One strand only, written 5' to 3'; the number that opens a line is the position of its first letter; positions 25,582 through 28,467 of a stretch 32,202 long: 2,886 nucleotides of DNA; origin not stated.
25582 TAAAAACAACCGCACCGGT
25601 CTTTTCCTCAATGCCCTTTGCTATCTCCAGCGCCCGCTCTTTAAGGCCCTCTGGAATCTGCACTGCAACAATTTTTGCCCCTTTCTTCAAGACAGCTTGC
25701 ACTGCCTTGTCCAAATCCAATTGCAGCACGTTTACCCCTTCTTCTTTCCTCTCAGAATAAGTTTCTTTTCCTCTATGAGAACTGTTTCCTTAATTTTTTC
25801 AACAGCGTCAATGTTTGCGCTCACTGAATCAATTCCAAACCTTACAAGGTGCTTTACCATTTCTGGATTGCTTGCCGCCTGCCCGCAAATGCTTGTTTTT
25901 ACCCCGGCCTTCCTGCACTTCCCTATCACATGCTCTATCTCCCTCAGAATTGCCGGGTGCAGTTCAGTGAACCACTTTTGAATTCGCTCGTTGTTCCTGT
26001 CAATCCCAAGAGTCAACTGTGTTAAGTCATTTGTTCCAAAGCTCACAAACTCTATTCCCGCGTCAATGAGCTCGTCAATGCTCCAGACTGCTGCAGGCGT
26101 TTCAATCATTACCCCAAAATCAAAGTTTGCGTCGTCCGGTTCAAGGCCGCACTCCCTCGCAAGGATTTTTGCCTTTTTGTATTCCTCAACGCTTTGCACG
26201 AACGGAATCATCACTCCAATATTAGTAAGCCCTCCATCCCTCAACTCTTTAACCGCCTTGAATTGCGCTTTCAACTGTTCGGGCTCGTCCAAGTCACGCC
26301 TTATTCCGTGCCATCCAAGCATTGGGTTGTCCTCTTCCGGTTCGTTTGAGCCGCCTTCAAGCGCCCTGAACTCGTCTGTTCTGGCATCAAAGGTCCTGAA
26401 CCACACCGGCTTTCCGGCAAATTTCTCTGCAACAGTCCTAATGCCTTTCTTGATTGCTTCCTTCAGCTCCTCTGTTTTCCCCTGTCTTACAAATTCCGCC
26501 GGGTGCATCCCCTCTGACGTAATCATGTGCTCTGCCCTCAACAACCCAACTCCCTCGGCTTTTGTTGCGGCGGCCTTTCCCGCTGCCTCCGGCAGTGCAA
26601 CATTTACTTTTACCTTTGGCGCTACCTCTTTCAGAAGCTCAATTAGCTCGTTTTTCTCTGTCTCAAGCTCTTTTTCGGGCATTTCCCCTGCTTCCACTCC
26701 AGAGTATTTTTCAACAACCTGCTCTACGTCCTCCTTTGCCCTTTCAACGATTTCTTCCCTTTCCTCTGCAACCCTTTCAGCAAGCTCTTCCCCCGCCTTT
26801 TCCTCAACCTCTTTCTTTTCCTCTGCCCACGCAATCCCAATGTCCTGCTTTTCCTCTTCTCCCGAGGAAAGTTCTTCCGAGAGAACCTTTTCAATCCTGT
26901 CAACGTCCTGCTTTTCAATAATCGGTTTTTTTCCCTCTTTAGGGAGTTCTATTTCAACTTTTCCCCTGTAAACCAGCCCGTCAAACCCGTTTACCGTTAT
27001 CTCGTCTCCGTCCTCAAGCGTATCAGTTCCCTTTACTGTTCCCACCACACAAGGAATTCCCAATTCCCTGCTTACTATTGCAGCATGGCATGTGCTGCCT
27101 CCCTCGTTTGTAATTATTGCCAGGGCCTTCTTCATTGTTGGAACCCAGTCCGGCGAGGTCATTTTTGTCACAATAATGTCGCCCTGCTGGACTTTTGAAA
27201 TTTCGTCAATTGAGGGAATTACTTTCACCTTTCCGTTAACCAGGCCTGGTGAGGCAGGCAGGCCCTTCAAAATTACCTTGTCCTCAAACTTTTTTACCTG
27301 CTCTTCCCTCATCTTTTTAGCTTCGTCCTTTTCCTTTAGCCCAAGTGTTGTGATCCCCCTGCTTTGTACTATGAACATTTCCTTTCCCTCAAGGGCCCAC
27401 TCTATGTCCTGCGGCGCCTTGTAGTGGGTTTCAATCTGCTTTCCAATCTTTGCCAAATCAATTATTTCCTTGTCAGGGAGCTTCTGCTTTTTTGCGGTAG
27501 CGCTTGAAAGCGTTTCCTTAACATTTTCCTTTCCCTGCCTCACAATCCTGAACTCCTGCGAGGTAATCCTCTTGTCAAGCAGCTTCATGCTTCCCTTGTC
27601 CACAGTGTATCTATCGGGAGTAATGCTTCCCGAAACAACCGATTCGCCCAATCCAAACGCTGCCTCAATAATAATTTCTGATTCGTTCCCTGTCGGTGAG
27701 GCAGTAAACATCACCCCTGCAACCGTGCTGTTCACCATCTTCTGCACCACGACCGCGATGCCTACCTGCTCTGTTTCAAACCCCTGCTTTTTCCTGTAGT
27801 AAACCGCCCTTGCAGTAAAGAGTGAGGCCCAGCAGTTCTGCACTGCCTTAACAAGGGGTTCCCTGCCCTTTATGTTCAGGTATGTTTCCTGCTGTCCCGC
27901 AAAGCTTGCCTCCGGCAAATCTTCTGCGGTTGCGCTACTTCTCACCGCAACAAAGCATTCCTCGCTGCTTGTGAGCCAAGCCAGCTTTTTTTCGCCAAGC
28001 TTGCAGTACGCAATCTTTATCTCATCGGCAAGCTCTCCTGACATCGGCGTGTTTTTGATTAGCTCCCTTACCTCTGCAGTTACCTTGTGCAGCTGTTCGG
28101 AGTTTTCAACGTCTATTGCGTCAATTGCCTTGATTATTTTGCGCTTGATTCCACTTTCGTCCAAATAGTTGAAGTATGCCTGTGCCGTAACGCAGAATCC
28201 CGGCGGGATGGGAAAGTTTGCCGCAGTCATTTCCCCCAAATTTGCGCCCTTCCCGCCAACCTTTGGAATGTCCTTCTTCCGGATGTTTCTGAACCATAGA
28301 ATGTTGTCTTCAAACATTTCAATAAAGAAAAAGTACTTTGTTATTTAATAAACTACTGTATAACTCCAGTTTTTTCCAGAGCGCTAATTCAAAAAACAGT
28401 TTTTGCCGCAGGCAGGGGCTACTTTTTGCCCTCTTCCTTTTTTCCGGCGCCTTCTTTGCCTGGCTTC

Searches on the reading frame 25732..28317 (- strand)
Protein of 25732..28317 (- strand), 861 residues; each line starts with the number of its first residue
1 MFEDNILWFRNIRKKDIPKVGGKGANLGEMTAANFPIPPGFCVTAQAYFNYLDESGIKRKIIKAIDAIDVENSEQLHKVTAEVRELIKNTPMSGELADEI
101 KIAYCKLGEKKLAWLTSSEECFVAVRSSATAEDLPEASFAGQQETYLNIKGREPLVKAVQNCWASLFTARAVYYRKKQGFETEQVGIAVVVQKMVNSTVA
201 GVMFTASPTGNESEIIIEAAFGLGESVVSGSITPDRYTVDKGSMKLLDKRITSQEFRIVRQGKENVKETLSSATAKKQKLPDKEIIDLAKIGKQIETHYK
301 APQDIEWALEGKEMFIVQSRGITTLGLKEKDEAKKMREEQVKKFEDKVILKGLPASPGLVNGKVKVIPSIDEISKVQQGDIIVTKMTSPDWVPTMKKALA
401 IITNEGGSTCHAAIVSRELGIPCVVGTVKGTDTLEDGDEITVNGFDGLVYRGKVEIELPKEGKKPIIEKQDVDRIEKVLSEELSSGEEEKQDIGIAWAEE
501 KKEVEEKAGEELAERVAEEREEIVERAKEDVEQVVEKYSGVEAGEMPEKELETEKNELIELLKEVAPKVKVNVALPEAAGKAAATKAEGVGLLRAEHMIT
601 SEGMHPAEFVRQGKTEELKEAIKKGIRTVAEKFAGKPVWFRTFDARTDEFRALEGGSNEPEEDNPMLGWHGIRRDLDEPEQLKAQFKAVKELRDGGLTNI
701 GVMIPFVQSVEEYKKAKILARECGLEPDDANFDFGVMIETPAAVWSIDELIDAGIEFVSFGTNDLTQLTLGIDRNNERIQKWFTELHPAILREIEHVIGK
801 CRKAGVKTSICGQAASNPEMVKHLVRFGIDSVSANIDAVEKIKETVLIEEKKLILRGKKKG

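Call 17: search_protein_families(library=pfam, proteins=[window:25732-28317:-], max_evalue=0.00001)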
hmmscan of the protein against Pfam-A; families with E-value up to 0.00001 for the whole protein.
window:25732-28317:- (861 aa): 3 families
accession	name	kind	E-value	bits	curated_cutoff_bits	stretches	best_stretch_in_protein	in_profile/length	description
PF01326.24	PPDK_N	-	1.6e-108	363.4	27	1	18-340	2-327/328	Pyruvate phosphate dikinase, AMP/ATP-binding domain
PF02896.24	PEP-utilizers_C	-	3.2e-77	260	22.8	1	553-846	6-288/293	PEP-utilising enzyme, PEP-binding domain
PF00391.29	PEP-utilizers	-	2.1e-27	94.9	23.1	1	377-447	2-72/72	PEP-utilising enzyme, mobile domain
